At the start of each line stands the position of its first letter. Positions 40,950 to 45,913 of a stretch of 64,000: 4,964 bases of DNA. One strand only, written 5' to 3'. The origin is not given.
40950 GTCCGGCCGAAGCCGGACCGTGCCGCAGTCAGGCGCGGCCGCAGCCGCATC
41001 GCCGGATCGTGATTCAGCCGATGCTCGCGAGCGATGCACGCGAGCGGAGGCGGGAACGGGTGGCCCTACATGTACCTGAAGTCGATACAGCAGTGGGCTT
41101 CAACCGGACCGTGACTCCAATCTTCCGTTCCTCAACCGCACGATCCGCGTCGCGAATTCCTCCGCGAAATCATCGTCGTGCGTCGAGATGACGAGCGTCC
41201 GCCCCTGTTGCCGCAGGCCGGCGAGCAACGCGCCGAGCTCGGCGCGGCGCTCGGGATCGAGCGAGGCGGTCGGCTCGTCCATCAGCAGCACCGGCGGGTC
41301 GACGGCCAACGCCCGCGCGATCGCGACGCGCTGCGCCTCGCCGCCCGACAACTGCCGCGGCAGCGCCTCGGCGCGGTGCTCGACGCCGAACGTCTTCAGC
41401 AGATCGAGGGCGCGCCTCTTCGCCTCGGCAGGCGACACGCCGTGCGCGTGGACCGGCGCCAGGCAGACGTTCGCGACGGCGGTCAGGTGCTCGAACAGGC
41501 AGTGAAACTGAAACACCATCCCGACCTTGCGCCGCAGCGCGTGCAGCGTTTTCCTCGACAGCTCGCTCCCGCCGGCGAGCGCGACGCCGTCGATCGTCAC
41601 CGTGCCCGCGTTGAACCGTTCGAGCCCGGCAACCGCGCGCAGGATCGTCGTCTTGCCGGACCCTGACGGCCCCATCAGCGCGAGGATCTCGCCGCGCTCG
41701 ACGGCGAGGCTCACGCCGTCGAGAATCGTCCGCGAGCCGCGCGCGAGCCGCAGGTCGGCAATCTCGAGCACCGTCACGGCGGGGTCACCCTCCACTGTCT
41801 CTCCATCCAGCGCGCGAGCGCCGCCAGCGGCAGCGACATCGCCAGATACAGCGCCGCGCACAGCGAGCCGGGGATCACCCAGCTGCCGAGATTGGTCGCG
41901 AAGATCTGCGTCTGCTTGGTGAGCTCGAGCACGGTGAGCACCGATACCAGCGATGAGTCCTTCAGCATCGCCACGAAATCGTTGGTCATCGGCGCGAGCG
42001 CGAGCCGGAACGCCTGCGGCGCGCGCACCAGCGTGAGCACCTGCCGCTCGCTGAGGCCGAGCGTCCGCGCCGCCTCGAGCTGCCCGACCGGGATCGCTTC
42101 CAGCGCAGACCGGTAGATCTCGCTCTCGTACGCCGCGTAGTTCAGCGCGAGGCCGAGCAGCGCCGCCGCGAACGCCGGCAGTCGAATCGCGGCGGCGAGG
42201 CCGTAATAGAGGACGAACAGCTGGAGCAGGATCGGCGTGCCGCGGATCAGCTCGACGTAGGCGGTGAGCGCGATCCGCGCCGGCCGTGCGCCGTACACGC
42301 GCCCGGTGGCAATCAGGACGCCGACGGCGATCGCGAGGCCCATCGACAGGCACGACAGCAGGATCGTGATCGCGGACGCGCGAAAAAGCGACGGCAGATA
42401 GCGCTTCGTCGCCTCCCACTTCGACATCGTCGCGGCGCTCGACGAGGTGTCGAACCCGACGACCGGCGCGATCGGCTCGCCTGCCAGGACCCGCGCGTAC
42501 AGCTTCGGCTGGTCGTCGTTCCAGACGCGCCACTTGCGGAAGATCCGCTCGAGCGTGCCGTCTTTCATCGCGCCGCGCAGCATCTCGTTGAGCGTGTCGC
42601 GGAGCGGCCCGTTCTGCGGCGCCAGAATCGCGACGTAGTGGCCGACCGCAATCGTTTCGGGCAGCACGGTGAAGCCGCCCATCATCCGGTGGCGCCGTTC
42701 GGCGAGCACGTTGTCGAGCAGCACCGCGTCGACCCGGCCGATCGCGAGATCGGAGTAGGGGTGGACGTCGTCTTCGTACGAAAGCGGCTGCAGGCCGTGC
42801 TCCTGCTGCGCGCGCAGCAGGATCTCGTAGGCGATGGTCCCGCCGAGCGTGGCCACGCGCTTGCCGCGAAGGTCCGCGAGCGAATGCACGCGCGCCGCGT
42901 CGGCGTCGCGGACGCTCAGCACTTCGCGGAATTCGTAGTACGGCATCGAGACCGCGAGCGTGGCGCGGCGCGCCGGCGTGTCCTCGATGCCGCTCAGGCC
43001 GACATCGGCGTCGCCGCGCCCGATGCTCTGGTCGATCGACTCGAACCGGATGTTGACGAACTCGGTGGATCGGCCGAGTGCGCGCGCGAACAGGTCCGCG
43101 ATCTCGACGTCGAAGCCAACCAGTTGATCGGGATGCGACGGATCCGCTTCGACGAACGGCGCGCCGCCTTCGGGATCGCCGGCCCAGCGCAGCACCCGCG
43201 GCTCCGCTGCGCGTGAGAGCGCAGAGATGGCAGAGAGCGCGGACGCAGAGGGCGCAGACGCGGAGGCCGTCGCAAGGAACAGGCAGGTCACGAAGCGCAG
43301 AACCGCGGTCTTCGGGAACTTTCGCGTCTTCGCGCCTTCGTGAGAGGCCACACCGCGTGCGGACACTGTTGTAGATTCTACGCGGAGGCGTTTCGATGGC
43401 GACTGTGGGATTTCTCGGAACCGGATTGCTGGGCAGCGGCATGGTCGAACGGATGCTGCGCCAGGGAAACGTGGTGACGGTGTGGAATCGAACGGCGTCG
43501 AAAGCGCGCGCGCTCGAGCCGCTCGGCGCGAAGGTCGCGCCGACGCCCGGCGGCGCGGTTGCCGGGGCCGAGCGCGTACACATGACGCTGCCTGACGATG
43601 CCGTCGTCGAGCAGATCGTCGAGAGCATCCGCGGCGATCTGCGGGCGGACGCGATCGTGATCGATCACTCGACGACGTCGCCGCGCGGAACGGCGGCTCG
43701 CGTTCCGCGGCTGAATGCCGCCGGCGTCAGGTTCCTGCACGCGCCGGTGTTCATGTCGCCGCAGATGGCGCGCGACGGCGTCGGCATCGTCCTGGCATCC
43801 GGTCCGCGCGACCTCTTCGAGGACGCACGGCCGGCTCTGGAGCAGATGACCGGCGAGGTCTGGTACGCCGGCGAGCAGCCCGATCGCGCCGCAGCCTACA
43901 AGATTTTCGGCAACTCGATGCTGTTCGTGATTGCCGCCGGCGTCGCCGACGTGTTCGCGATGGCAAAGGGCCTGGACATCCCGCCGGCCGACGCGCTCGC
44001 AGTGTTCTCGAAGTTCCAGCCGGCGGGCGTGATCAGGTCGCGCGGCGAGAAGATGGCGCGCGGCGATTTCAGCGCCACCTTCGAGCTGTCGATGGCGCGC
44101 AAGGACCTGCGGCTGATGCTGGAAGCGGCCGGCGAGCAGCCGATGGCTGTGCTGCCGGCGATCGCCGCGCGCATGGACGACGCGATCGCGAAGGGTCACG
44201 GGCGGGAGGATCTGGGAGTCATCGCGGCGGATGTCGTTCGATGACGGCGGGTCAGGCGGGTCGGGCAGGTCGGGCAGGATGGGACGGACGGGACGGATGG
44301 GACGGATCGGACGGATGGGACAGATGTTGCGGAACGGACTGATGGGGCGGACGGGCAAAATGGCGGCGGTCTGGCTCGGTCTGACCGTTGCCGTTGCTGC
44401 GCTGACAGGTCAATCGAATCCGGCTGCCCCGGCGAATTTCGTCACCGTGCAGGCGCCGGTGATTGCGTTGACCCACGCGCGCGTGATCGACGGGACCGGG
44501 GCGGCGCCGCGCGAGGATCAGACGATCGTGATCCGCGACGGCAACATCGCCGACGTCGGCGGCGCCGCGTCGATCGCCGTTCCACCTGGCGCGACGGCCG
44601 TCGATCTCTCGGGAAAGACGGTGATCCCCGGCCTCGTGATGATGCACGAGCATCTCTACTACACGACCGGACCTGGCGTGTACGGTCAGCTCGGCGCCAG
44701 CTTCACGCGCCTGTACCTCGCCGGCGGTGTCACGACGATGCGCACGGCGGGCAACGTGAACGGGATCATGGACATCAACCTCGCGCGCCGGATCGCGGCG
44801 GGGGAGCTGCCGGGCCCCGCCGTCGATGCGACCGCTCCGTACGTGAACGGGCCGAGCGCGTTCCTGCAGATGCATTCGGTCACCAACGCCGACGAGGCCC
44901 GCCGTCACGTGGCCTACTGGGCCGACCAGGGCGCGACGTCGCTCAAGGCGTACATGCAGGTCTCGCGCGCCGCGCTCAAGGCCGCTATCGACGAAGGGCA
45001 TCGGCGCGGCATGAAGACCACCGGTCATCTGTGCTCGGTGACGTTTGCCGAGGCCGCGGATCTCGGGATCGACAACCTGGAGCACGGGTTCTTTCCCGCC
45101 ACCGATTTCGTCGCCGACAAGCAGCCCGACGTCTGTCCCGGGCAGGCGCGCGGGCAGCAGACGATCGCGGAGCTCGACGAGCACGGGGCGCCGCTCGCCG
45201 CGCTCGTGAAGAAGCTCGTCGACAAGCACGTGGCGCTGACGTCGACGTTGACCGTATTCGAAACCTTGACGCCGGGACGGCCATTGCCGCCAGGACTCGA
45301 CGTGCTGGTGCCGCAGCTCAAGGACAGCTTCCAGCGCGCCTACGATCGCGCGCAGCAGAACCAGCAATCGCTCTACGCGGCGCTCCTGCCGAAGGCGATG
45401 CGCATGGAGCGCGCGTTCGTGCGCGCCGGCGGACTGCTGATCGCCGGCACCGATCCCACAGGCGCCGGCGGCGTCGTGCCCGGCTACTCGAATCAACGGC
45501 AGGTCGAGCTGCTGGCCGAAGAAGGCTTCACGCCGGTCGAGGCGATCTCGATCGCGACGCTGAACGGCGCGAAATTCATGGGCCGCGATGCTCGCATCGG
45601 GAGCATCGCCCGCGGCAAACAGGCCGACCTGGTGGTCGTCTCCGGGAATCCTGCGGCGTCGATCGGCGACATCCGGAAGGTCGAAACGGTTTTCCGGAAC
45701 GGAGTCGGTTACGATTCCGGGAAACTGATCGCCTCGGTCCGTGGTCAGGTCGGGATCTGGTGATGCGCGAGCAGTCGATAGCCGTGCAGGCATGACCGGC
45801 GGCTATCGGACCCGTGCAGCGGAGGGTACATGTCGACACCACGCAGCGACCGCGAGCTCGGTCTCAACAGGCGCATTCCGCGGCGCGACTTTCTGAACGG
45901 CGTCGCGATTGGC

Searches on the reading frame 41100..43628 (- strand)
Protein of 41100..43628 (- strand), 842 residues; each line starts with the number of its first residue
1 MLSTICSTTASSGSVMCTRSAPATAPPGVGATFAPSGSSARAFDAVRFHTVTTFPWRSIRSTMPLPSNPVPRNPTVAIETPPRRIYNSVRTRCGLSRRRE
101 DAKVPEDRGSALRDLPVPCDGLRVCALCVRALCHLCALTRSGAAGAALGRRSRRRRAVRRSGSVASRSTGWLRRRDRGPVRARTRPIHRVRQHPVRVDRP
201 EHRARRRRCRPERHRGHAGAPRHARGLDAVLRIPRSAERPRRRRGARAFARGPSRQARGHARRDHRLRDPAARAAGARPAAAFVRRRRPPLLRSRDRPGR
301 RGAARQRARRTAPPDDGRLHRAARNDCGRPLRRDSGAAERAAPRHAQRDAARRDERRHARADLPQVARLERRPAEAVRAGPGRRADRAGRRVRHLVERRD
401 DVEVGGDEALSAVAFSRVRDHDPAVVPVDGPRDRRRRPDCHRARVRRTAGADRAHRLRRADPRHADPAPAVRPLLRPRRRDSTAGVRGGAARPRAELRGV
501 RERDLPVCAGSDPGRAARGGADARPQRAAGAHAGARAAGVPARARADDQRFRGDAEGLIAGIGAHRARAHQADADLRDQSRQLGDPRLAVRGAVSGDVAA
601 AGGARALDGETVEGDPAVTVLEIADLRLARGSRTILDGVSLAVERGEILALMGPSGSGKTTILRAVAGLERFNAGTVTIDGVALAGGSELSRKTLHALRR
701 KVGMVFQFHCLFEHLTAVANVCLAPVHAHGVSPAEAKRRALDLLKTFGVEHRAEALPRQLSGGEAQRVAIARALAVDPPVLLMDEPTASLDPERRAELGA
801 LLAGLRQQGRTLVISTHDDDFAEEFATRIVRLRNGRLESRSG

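Call 15: search_protein_families(library=pfam, proteins=[window:41100-43628:-], max_evalue=0.00001)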
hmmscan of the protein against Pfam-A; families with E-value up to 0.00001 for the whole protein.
window:41100-43628:- (842 aa): 3 families
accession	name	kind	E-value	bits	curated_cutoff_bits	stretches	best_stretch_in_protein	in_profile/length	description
PF00005.33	ABC_tran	-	6.5e-36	124.4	25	1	636-788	1-137/137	ABC transporter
PF13304.12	AAA_21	-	1e-11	45.9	27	1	744-819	222-300/304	AAA domain, putative AbiEii toxin, Type IV TA system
PF02463.25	SMC_N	-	5.5e-07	29.7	40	0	758-823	135-204/220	RecF/RecN/SMC N terminal domain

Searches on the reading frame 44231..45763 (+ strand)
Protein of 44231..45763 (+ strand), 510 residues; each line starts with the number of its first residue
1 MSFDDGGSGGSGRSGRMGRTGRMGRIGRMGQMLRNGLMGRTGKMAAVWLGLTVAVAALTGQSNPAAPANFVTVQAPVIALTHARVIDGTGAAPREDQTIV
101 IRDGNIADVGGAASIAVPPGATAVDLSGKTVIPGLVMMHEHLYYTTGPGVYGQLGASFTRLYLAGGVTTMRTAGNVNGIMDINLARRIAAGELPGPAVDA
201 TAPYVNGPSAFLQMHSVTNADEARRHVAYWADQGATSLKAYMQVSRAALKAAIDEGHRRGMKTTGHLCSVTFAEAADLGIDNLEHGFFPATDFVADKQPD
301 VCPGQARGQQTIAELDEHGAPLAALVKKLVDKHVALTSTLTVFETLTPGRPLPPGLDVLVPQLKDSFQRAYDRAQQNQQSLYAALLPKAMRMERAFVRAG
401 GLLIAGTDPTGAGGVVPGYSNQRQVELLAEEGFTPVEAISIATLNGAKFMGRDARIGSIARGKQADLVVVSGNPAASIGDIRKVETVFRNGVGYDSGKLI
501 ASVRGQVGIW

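Call 15: search_protein_families(library=pfam, proteins=[window:44231-45763:+], max_evalue=0.00001)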
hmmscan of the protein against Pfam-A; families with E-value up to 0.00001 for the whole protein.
window:44231-45763:+ (510 aa): 2 families
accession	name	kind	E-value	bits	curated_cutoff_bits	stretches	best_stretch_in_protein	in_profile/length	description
PF01979.26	Amidohydro_1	-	1.5e-20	74.2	25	1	130-491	1-342/345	Amidohydrolase family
PF07969.17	Amidohydro_3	-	9e-12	45.6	29.7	1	398-476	364-450/472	Amidohydrolase family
